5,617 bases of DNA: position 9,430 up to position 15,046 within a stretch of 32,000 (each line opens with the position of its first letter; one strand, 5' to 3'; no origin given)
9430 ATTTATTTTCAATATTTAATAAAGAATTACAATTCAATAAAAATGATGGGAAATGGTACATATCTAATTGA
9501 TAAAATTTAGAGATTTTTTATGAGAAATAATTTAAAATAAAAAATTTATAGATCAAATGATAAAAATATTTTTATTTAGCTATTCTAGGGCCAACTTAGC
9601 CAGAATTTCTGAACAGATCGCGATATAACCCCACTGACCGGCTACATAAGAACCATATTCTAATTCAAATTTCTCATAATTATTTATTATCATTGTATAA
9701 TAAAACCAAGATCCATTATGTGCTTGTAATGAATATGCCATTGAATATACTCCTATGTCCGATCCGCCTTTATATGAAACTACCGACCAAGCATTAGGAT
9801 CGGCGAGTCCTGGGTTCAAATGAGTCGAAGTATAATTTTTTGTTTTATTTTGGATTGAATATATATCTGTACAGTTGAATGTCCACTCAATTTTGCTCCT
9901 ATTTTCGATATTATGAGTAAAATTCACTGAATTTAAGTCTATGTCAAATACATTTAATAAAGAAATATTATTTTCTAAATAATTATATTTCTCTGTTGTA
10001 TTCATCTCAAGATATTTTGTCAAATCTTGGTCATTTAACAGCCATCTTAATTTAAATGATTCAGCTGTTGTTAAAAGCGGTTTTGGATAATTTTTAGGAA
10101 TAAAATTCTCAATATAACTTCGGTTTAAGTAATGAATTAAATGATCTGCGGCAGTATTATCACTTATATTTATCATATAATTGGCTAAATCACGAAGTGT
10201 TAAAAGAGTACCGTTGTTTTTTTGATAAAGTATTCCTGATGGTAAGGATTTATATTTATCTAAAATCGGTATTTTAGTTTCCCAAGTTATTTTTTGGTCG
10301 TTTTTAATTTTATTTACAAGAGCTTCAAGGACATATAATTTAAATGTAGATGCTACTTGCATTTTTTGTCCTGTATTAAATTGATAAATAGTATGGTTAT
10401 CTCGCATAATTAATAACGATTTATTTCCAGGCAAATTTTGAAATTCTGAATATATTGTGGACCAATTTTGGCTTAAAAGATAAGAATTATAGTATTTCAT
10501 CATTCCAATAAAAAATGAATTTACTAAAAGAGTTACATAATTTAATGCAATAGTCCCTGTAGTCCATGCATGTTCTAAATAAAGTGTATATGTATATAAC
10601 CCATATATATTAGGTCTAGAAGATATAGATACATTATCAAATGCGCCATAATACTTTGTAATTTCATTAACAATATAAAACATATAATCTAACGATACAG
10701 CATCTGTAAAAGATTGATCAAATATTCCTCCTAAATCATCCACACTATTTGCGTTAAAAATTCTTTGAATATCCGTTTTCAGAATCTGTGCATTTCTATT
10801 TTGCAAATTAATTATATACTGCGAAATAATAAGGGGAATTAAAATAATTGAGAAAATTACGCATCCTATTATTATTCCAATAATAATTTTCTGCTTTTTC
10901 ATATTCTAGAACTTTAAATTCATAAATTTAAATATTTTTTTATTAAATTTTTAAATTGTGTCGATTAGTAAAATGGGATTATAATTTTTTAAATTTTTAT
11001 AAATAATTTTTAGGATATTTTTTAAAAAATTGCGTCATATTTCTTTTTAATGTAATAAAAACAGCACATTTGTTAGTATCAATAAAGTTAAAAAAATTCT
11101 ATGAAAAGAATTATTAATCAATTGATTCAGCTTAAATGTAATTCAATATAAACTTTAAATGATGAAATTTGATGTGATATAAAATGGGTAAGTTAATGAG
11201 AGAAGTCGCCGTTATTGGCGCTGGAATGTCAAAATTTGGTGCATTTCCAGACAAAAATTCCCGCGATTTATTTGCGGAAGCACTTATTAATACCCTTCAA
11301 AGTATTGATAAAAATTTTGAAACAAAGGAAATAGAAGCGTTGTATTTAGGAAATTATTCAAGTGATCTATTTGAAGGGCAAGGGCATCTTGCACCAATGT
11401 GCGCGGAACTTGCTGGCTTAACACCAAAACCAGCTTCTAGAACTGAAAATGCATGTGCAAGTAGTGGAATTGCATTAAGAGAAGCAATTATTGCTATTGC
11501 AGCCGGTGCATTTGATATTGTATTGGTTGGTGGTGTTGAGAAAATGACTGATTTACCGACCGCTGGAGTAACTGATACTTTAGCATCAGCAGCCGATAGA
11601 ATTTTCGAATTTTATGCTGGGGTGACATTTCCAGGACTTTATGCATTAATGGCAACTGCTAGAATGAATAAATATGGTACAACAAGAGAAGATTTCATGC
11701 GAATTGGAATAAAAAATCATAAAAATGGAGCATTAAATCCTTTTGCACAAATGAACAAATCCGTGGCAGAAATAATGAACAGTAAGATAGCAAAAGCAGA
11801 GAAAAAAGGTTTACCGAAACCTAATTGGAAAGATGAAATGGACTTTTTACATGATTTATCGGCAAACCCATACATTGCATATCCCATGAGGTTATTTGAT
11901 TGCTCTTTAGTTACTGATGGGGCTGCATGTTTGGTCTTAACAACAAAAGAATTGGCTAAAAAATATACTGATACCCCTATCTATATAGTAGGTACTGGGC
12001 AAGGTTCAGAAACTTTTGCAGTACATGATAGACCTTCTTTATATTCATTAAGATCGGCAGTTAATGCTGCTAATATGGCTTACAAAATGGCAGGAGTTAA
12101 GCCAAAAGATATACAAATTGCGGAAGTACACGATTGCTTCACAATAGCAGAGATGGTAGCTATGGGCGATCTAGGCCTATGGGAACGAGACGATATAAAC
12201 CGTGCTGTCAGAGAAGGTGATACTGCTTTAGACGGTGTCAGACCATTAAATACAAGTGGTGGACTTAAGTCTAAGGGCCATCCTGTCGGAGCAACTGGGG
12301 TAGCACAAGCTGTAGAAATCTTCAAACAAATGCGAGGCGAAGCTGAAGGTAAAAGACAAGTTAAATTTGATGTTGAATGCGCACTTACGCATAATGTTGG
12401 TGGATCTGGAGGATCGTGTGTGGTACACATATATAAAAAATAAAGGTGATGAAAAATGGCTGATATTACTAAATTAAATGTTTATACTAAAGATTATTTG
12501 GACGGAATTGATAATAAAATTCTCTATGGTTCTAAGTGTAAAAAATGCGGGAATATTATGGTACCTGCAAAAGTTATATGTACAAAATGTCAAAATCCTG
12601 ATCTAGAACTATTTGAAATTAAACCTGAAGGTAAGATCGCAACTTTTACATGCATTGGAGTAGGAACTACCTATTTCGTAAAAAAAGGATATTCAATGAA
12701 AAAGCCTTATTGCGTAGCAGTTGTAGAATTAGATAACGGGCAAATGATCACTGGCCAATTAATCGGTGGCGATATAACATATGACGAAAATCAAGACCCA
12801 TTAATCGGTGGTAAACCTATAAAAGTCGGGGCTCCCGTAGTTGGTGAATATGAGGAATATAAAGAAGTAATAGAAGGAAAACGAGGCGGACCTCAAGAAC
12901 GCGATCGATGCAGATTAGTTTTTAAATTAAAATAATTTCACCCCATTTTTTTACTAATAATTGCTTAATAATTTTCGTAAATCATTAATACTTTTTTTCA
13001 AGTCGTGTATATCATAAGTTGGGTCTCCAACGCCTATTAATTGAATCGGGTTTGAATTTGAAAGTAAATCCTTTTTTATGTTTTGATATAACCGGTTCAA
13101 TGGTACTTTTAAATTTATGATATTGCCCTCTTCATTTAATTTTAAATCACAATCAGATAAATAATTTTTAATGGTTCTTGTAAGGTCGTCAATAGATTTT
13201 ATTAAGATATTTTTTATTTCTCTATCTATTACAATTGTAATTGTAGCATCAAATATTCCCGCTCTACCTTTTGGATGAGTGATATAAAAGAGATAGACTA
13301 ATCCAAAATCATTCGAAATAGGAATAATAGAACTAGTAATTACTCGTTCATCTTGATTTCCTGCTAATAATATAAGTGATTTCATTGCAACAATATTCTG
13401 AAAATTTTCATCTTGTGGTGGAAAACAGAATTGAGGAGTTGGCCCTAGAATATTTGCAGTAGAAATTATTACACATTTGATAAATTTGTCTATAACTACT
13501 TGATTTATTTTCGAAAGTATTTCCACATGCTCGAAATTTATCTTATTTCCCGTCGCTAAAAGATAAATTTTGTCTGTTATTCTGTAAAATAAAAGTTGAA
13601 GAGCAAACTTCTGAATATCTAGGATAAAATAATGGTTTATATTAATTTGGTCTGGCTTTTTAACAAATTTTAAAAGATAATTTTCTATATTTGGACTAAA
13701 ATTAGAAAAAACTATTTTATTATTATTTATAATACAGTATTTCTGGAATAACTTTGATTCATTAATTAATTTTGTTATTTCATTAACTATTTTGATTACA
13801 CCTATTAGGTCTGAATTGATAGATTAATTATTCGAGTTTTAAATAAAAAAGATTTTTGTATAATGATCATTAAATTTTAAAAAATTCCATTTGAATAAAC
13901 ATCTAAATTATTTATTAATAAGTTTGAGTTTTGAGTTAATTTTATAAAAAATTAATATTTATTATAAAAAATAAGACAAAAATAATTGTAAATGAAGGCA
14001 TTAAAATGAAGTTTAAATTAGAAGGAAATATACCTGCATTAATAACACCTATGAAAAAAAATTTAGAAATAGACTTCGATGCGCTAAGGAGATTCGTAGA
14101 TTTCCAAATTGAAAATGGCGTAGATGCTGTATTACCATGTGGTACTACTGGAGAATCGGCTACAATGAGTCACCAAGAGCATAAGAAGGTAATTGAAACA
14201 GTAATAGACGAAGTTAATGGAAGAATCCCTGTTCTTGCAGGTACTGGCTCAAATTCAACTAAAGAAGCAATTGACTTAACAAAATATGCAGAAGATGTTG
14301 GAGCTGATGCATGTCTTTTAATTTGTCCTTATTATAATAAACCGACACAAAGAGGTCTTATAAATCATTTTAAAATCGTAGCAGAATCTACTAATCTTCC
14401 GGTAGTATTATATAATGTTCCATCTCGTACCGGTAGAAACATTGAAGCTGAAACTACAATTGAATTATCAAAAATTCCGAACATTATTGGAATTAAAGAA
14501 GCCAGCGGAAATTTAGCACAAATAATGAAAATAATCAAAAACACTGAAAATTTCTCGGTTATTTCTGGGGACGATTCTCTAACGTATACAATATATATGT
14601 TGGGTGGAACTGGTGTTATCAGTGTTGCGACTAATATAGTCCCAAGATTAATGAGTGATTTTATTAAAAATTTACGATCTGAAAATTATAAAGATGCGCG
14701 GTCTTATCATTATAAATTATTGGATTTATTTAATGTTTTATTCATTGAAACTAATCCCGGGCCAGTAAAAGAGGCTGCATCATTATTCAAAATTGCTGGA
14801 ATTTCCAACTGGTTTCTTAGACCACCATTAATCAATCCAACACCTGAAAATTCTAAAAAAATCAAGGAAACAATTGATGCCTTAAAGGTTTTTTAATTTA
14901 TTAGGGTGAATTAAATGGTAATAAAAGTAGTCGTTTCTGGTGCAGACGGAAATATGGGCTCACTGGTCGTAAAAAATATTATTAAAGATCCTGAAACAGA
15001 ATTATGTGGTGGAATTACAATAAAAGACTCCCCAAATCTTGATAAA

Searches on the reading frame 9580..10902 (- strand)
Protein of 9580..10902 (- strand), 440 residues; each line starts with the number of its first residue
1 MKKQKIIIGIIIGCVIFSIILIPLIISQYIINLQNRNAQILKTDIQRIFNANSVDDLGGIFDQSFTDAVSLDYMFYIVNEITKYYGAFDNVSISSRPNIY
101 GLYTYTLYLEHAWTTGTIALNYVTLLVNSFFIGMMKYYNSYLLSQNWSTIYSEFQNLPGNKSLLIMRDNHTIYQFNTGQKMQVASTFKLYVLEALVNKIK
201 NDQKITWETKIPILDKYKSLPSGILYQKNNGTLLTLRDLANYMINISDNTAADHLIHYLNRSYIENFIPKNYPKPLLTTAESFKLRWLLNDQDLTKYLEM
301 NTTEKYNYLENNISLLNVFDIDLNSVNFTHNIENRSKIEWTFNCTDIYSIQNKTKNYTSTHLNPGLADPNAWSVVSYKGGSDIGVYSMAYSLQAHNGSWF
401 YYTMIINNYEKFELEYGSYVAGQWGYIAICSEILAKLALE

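Call 4: search_protein_families(library=pfam, proteins=[window:9580-10902:-], max_evalue=0.01)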
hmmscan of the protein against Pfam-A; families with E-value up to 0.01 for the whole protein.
window:9580-10902:- (440 aa): 1 family
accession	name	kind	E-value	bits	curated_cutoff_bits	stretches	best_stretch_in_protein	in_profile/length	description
PF13354.11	Beta-lactamase2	-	4e-17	62.7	22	1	170-267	10-106/214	Beta-lactamase enzyme family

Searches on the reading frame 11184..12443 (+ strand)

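Call 4: search_protein_families(library=pfam, proteins=[window:11184-12443:+], max_evalue=0.01)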
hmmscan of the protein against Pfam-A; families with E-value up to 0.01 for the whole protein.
window:11184-12443:+ (419 aa): 5 families
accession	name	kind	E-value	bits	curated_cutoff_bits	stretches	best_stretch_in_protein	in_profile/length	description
PF22691.2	Thiolase_C_1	-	7.6e-40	136.4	28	1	272-418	1-143/144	Thiolase C-terminal domain-like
PF00108.29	Thiolase_N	-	3.8e-23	82.6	26.4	1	8-255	1-259/260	Thiolase, N-terminal domain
PF02803.24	Thiolase_C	-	1.6e-08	34.7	27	1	292-387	24-101/123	Thiolase, C-terminal domain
PF00109.32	ketoacyl-synt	-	1e-05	25.7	20.8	1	87-123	170-206/252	Beta-ketoacyl synthase, N-terminal domain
PF02801.28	Ketoacyl-synt_C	-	0.0047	17.4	20.8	0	289-384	24-108/119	Beta-ketoacyl synthase, C-terminal domain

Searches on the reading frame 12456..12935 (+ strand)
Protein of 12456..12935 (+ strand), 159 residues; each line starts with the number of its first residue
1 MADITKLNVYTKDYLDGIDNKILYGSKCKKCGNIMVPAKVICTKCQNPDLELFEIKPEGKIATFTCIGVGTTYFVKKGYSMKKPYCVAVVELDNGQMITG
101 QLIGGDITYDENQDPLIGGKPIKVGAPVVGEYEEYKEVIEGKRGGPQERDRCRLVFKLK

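Call 4: search_protein_families(library=pfam, proteins=[window:12456-12935:+], max_evalue=0.01)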
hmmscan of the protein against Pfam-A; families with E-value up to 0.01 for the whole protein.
window:12456-12935:+ (159 aa): 2 families
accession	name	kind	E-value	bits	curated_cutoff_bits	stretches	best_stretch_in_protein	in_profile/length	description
PF01796.24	OB_ChsH2_C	-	9.8e-07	29.1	27.1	1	54-128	3-60/65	ChsH2, C-terminal OB-fold domain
PF12172.15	zf-ChsH2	-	5.7e-06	26.5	23.2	1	23-51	9-37/37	ChsH2, rubredoxin-like zinc ribbon domain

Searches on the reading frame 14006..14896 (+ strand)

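Call 4: search_protein_families(library=pfam, proteins=[window:14006-14896:+], max_evalue=0.01)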
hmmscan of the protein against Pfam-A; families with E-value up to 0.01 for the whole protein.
window:14006-14896:+ (296 aa): 1 family
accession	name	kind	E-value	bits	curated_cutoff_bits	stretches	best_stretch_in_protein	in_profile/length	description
PF00701.28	DHDPS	-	4.3e-96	321.5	22.1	1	5-292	2-288/289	Dihydrodipicolinate synthetase family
